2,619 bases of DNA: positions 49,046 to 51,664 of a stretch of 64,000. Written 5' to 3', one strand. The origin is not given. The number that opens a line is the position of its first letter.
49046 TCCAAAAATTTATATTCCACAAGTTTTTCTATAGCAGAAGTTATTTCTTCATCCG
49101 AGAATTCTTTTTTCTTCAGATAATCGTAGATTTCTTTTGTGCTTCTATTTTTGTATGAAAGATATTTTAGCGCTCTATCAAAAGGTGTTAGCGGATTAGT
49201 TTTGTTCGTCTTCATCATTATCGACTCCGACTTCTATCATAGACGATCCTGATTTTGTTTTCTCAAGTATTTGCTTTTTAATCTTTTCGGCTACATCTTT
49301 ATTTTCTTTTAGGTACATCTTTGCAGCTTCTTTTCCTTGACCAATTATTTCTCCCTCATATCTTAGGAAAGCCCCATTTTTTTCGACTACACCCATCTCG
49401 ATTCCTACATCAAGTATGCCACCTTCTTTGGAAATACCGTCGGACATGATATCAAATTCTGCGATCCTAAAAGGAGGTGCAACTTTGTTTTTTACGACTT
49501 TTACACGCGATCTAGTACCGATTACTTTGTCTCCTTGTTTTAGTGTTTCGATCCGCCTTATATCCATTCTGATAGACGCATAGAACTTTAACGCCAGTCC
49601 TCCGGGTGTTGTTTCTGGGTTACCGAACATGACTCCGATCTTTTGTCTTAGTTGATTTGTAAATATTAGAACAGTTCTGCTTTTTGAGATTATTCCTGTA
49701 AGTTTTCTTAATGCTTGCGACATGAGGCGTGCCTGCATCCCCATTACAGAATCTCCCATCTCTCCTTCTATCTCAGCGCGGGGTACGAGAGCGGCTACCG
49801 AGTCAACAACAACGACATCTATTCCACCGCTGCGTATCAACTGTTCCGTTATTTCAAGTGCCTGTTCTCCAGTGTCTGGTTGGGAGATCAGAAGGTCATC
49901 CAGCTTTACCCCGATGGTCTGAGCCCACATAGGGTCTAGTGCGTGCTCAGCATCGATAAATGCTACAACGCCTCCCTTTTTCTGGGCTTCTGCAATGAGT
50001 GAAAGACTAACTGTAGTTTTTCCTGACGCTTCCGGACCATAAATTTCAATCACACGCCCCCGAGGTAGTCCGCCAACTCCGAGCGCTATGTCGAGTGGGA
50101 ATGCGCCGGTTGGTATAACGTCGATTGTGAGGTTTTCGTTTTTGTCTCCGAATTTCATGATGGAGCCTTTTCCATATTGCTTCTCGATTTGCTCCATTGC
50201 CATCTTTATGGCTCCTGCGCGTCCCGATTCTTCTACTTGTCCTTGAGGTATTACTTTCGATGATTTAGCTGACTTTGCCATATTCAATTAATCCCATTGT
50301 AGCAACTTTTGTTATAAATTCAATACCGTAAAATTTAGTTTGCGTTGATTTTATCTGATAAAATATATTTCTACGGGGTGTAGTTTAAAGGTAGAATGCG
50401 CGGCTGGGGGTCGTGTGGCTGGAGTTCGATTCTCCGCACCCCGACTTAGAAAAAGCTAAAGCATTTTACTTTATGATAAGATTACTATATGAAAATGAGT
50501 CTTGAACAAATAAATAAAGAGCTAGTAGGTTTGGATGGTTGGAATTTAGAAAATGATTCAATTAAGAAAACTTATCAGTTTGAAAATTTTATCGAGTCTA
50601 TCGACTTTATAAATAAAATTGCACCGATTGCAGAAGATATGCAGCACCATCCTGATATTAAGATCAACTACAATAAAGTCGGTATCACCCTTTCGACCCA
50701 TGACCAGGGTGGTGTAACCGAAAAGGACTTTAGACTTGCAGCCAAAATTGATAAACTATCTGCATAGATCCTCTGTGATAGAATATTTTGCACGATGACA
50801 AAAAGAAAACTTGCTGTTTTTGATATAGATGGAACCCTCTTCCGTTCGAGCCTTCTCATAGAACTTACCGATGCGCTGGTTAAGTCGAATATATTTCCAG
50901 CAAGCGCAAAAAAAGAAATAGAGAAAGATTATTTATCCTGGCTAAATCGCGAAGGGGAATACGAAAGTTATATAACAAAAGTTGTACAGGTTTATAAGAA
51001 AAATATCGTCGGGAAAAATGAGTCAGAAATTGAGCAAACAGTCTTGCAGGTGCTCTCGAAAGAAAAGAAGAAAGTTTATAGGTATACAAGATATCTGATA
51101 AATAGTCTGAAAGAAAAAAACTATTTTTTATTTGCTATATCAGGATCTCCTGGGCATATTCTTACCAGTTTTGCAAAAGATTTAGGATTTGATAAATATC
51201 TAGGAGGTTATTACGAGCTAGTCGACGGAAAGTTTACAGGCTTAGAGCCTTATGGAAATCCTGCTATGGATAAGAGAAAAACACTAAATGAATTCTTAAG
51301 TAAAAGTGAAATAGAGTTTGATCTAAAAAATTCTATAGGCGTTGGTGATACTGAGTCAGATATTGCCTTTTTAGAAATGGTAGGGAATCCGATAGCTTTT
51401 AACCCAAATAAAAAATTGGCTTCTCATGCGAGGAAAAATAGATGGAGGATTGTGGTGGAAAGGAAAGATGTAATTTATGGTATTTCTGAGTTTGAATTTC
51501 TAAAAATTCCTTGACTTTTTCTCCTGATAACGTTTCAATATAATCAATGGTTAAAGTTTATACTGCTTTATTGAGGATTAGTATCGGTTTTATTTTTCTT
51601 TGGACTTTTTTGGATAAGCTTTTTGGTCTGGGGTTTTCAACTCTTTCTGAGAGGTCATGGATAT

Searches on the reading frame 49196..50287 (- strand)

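Call 37: search_protein_families(library=pfam, proteins=[window:49196-50287:-], max_evalue=0.001)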
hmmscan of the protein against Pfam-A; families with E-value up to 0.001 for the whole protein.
window:49196-50287:- (363 aa): 6 families
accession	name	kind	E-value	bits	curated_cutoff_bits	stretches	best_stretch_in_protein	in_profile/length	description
PF00154.27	RecA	-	5.3e-132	439.5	27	1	26-285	2-261/262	recA bacterial DNA recombination protein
PF21096.2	RecA_C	-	1.3e-18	67.3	27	1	289-344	1-56/57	RecA C-terminal domain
PF08423.17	Rad51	-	1.6e-07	31.3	22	1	57-248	7-214/244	Rad51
PF06745.19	ATPase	-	1.8e-07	31.2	26.6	1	59-248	2-194/231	KaiC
PF13481.12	AAA_25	-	0.00021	21.4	27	0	72-168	28-156/195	AAA domain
PF13191.12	AAA_16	-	0.00031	21.7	32.6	1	75-209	22-137/167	AAA ATPase domain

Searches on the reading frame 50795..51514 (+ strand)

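Call 37: search_protein_families(library=pfam, proteins=[window:50795-51514:+], max_evalue=0.001)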
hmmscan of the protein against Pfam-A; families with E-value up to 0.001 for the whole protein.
window:50795-51514:+ (239 aa): 4 families
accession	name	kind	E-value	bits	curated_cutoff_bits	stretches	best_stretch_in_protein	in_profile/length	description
PF12710.13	HAD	-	1.2e-15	58.8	27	1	7-194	1-189/189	haloacid dehalogenase-like hydrolase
PF00702.32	Hydrolase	-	1.6e-09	38.8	26.4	1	5-197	2-191/191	haloacid dehalogenase-like hydrolase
PF08282.18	Hydrolase_3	-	3.6e-06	27.3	20.9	0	156-203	184-229/255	haloacid dehalogenase-like hydrolase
PF13419.12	HAD_2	-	0.00018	22.1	23.8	1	8-136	2-122/178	Haloacid dehalogenase-like hydrolase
